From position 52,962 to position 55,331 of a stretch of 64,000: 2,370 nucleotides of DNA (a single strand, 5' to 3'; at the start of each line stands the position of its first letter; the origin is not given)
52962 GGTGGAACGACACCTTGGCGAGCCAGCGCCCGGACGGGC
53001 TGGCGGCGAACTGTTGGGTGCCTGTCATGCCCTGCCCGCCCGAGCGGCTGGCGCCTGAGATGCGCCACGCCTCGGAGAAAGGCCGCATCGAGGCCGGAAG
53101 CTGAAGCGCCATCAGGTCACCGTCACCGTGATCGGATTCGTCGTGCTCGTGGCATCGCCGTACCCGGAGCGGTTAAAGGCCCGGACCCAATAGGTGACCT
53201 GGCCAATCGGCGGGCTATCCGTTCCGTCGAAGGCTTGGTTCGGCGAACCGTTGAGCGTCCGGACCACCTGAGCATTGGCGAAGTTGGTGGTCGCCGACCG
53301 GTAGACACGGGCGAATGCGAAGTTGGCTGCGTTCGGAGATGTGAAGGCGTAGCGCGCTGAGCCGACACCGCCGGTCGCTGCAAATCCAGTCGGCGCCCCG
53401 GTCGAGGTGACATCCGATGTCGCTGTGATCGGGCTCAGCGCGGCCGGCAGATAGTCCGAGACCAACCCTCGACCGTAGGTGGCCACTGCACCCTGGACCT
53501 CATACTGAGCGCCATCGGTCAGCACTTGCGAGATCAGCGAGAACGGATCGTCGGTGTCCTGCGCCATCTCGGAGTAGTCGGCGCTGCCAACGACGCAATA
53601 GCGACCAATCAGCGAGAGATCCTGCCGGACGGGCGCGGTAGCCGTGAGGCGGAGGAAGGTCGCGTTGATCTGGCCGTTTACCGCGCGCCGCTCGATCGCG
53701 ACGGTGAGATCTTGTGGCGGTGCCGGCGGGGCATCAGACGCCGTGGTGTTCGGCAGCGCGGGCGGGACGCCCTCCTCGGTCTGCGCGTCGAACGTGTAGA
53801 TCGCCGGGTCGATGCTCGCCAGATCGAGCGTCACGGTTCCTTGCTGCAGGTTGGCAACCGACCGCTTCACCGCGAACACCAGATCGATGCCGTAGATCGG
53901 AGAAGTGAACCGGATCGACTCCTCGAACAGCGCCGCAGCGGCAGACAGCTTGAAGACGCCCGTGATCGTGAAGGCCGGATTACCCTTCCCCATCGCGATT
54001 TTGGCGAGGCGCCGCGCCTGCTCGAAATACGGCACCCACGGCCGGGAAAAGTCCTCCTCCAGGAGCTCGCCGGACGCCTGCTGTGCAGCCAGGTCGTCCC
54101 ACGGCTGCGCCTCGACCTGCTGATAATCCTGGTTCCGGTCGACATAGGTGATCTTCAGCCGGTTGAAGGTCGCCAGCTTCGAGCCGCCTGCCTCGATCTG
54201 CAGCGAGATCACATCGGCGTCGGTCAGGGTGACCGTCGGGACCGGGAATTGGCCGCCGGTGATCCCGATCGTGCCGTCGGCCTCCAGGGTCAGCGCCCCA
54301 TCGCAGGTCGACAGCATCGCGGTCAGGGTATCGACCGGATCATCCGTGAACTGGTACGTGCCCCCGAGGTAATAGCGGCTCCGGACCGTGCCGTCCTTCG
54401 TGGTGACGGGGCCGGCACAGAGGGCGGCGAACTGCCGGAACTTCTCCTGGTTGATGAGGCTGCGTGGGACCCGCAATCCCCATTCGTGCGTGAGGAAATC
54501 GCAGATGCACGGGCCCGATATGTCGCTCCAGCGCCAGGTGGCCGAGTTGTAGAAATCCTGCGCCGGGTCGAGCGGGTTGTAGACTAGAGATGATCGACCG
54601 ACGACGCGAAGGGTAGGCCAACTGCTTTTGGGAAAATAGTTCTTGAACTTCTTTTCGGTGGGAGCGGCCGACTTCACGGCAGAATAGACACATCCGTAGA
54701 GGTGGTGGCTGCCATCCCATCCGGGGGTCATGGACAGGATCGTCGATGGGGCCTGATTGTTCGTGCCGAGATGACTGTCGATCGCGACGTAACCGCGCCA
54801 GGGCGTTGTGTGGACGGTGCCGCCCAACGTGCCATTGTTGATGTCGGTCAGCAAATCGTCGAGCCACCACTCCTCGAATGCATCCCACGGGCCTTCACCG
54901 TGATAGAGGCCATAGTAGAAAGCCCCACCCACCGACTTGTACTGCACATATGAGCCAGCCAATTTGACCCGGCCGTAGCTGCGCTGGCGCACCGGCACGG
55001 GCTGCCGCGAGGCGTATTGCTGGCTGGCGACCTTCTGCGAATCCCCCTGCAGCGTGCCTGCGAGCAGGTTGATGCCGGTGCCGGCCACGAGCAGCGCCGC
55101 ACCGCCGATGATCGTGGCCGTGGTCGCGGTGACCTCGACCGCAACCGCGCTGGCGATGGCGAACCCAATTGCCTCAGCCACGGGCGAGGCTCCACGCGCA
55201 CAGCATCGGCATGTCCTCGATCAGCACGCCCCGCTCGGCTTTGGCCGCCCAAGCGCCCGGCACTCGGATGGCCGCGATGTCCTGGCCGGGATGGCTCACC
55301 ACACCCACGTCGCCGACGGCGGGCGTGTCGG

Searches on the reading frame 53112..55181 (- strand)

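Call 45: search_protein_families(library=pfam, proteins=[window:53112-55181:-], max_evalue=0.001)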
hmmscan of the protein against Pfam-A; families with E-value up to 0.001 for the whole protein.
window:53112-55181:- (689 aa): 1 family
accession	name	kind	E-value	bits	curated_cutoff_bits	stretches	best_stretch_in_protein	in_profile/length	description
PF13550.12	Phage-tail_3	-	0.00016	22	23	1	289-394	12-116/164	Putative phage tail protein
